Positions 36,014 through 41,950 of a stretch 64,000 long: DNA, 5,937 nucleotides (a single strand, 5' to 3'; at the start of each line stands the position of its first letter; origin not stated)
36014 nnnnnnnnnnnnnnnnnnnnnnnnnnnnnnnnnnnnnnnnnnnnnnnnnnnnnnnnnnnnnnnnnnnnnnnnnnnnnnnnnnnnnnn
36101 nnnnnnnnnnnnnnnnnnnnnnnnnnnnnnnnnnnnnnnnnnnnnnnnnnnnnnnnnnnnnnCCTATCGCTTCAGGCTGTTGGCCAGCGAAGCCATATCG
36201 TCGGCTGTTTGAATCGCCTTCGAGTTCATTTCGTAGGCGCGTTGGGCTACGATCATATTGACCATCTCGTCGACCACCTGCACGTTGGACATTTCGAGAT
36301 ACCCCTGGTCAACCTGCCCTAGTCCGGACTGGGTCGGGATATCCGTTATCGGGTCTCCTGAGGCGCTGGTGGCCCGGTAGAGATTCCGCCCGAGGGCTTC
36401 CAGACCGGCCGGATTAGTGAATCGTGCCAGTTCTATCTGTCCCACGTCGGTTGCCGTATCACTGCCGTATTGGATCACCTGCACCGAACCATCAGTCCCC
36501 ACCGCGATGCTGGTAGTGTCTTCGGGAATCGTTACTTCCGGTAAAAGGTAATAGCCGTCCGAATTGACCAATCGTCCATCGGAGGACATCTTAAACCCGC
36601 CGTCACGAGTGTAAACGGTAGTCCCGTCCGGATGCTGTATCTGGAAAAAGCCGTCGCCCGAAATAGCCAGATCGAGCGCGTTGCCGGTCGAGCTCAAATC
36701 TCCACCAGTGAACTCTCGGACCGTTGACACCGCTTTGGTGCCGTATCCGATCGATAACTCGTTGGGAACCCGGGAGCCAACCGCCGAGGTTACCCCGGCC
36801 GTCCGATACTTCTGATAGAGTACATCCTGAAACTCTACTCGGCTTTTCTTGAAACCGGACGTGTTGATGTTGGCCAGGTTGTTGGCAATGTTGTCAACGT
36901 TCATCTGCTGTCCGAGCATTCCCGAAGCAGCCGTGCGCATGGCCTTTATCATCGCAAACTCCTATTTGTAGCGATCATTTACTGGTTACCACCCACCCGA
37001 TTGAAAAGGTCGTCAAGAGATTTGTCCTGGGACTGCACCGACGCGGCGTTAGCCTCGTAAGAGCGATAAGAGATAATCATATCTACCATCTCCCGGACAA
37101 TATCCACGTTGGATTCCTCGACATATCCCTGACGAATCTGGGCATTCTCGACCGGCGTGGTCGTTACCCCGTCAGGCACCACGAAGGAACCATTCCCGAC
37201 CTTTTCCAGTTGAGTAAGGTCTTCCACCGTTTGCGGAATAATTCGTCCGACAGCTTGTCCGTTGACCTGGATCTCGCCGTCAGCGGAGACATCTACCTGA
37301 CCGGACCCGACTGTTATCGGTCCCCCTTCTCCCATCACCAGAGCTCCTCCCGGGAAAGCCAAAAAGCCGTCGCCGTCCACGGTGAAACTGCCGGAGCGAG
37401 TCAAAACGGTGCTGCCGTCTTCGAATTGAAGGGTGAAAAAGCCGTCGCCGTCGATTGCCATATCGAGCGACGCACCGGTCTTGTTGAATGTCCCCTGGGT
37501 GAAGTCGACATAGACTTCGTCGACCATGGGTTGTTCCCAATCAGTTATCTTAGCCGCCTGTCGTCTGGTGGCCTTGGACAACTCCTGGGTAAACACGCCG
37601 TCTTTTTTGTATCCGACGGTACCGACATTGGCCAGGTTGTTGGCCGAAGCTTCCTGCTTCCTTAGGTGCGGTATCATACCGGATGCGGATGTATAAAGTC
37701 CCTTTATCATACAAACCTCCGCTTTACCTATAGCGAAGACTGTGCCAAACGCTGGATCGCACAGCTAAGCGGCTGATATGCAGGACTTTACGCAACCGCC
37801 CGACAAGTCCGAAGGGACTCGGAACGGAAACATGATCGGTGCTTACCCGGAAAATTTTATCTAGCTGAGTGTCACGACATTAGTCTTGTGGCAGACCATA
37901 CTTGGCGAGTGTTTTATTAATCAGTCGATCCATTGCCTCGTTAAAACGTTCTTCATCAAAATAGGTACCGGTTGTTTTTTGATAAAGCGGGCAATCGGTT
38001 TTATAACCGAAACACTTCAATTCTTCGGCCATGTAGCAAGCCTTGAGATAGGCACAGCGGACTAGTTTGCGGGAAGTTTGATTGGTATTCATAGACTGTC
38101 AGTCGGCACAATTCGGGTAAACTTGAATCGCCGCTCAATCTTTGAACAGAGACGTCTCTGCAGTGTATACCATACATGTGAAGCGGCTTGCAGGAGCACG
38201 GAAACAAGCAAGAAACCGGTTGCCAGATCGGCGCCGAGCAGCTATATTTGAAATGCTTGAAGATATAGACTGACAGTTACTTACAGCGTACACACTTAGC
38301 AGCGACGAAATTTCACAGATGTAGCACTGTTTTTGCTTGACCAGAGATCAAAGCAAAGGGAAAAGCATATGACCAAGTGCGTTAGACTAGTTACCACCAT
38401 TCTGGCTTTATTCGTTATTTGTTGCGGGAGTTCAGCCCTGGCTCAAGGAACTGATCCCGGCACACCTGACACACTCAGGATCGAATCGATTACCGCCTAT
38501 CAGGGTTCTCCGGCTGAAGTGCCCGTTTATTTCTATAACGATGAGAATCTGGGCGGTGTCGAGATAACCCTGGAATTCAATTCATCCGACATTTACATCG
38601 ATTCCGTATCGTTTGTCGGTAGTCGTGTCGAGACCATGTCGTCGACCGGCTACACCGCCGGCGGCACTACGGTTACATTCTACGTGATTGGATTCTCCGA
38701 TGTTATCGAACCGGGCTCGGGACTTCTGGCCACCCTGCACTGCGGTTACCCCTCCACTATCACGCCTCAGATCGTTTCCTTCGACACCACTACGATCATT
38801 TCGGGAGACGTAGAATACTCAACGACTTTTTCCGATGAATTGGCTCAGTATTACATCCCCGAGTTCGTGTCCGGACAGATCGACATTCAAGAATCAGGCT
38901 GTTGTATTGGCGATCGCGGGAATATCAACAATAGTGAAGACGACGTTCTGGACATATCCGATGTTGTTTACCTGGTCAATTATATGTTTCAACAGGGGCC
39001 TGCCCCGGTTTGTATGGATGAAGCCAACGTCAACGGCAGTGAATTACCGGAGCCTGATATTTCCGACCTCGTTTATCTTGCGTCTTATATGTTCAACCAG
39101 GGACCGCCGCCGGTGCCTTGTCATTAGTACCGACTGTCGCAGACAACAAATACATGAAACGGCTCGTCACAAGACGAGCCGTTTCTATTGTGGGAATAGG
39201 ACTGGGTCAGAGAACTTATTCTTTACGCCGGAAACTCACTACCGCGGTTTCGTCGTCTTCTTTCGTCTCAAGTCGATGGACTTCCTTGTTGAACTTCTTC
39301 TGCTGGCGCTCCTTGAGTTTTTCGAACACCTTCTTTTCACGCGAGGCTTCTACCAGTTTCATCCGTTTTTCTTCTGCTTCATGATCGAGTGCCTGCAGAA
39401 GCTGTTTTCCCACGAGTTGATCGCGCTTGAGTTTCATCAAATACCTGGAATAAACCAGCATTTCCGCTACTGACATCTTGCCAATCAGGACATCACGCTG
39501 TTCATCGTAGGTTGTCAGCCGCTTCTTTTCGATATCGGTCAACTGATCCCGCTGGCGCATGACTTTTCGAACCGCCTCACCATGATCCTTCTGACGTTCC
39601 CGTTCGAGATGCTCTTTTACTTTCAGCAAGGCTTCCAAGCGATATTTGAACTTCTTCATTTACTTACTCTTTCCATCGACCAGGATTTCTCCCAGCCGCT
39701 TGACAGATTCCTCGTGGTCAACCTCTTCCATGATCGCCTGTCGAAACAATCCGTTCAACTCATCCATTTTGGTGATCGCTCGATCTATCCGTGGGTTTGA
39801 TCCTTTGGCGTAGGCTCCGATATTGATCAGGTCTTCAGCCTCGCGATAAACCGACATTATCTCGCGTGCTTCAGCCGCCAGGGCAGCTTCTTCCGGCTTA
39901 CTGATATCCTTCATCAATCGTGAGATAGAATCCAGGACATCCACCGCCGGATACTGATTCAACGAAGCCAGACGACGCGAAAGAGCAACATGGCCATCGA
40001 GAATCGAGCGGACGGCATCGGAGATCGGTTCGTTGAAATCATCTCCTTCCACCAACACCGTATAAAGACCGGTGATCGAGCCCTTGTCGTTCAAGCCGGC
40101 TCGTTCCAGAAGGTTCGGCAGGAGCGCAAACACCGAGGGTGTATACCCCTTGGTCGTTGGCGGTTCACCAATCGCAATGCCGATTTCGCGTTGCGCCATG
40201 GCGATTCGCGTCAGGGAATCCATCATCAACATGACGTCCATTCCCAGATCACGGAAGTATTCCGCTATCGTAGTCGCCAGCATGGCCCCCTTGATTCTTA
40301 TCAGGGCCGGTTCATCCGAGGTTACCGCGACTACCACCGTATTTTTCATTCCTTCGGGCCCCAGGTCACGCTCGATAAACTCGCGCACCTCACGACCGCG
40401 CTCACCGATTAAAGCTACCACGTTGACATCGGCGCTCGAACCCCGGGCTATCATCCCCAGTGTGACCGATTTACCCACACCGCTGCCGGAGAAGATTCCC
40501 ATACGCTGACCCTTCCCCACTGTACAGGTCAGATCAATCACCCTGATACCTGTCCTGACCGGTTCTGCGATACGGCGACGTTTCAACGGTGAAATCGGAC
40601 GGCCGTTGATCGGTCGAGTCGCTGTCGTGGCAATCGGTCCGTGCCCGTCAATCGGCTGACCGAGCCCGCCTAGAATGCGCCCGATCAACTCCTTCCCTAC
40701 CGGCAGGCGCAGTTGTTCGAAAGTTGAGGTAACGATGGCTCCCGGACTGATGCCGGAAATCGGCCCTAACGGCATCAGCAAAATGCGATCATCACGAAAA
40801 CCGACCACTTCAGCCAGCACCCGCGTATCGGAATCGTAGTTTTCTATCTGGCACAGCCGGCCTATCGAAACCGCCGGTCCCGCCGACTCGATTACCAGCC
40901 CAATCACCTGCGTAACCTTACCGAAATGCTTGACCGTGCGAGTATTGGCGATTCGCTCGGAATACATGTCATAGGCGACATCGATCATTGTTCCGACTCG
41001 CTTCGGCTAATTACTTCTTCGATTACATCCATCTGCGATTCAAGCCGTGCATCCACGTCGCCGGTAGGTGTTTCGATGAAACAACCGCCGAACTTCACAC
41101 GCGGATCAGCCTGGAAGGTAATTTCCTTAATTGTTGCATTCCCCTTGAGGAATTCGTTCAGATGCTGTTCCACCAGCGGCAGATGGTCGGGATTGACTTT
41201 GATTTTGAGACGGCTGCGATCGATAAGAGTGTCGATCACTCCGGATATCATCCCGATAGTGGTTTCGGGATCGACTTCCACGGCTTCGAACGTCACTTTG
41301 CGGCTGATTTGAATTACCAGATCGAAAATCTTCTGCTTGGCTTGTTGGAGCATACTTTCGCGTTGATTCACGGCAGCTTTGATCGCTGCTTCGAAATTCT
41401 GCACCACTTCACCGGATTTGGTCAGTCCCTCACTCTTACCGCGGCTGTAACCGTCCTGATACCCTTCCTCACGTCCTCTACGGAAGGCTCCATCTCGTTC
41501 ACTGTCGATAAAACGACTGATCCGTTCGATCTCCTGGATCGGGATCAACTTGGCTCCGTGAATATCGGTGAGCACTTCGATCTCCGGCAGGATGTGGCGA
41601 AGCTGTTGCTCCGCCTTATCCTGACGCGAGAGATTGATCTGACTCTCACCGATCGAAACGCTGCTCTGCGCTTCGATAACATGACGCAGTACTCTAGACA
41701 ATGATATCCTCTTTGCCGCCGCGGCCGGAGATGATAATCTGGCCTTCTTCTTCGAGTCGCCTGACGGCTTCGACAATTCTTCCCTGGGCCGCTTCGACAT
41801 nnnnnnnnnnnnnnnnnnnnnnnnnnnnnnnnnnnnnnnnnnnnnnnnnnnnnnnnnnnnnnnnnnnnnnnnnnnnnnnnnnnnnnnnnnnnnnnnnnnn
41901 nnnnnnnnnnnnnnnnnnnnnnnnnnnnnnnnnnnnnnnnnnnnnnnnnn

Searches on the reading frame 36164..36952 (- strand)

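Call 16: search_protein_families(library=pfam, proteins=[window:36164-36952:-], max_evalue=0.0001)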
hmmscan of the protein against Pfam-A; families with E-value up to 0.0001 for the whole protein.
window:36164-36952:- (262 aa): 3 families
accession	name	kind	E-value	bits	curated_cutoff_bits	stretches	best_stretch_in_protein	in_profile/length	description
PF22692.1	LlgE_F_G_D1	-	5.7e-27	94.1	27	1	96-159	1-64/64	Flagellar hook protein FlgE/F/G D1 domain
PF06429.18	Flg_bbr_C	-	2.9e-22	78.3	23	1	216-260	2-46/46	Flagellar basal body rod FlgEFG protein C-terminal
PF00460.25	Flg_bb_rod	-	7.9e-08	32.5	20.7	1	5-35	1-31/31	Flagella basal body rod protein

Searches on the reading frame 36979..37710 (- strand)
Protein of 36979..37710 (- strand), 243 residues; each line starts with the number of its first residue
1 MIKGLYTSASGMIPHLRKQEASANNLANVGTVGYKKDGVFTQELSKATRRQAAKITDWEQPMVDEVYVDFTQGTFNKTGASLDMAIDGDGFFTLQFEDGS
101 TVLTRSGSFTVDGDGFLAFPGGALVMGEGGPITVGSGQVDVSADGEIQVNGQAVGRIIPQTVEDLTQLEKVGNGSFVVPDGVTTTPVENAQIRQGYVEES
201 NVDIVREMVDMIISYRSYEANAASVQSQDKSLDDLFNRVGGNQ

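Call 53: search_protein_families(library=pfam, proteins=[window:36979-37710:-], max_evalue=0.01)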
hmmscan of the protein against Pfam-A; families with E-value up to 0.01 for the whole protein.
window:36979-37710:- (243 aa): 3 families
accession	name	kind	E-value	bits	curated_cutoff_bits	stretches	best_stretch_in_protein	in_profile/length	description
PF06429.18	Flg_bbr_C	-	6.1e-15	54.9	23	1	193-235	1-43/46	Flagellar basal body rod FlgEFG protein C-terminal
PF22692.1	LlgE_F_G_D1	-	1.5e-11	44.7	27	1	85-149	1-64/64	Flagellar hook protein FlgE/F/G D1 domain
PF00460.25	Flg_bb_rod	-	3.1e-07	30.7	20.7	1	5-35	1-31/31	Flagella basal body rod protein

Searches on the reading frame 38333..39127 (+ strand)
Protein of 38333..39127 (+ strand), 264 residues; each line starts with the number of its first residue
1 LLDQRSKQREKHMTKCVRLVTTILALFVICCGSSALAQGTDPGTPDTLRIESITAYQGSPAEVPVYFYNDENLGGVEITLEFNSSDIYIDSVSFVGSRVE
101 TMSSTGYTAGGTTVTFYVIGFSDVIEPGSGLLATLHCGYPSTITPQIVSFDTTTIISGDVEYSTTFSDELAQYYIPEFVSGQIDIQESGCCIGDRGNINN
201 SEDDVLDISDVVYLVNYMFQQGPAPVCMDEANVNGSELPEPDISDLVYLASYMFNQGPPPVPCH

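Call 53: search_protein_families(library=pfam, proteins=[window:38333-39127:+], max_evalue=0.01)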
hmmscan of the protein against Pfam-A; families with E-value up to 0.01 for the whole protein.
window:38333-39127:+ (264 aa): 1 family
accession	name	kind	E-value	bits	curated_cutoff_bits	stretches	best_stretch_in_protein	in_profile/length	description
PF00963.24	Cohesin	-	0.0089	16.7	24.1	0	48-116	3-77/139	Cohesin domain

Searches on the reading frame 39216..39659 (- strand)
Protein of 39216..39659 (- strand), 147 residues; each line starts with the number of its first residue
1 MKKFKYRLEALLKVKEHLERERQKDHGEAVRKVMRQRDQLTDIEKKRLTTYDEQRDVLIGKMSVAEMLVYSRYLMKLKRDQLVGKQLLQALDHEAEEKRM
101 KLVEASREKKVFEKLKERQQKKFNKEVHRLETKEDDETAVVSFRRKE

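Call 53: search_protein_families(library=pfam, proteins=[window:39216-39659:-], max_evalue=0.01)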
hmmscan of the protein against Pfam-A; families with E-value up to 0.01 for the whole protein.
window:39216-39659:- (147 aa): 1 family
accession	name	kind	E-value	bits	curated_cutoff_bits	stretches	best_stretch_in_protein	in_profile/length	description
PF02050.21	FliJ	-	2.6e-13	50.7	28.4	1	24-142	5-122/123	Flagellar FliJ protein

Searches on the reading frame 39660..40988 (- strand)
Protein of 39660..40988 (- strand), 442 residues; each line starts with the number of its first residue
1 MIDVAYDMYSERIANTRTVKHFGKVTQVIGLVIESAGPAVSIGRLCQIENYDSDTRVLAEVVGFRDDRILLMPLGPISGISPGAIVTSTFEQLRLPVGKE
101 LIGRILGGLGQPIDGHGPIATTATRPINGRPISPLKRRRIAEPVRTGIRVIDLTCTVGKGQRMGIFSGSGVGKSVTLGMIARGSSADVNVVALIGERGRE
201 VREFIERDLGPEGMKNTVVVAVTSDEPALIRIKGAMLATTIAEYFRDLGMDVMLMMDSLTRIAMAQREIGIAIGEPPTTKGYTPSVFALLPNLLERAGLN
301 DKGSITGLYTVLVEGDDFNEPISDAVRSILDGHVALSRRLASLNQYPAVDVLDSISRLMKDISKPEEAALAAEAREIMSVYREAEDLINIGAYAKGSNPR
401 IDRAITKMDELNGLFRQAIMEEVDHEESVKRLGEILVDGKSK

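Call 53: search_protein_families(library=pfam, proteins=[window:39660-40988:-], max_evalue=0.01)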
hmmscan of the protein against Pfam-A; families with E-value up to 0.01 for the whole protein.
window:39660-40988:- (442 aa): 3 families
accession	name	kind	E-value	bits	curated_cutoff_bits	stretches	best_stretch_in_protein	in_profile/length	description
PF00006.31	ATP-synt_ab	-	5.6e-87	291.3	29.5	1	147-356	1-213/213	ATP synthase alpha/beta family, nucleotide-binding domain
PF18269.6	T3SS_ATPase_C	-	3.8e-23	81.6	22.7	1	365-433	3-71/72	T3SS EscN ATPase C-terminal domain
PF02874.29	ATP-synt_ab_N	-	1.5e-12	48.2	20.9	1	25-89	1-68/69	ATP synthase alpha/beta family, beta-barrel domain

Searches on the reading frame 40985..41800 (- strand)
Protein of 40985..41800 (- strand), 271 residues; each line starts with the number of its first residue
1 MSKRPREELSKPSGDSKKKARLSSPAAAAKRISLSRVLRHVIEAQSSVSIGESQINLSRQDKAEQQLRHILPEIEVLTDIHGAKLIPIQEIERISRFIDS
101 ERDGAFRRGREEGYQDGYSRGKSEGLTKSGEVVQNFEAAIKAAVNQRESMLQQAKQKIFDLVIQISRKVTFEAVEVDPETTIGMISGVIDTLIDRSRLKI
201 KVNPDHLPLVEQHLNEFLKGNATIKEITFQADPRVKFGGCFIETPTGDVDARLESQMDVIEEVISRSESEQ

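Call 53: search_protein_families(library=pfam, proteins=[window:40985-41800:-], max_evalue=0.01)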
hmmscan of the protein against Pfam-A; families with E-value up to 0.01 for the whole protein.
window:40985-41800:- (271 aa): 2 families
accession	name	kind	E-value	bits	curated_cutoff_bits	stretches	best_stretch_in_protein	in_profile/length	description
PF02108.21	FliH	-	5.2e-23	81.8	24.1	1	132-258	3-126/128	Flagellar assembly protein FliH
PF01920.25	Prefoldin_2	-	0.0043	17.5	27.6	0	210-270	24-84/106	Prefoldin subunit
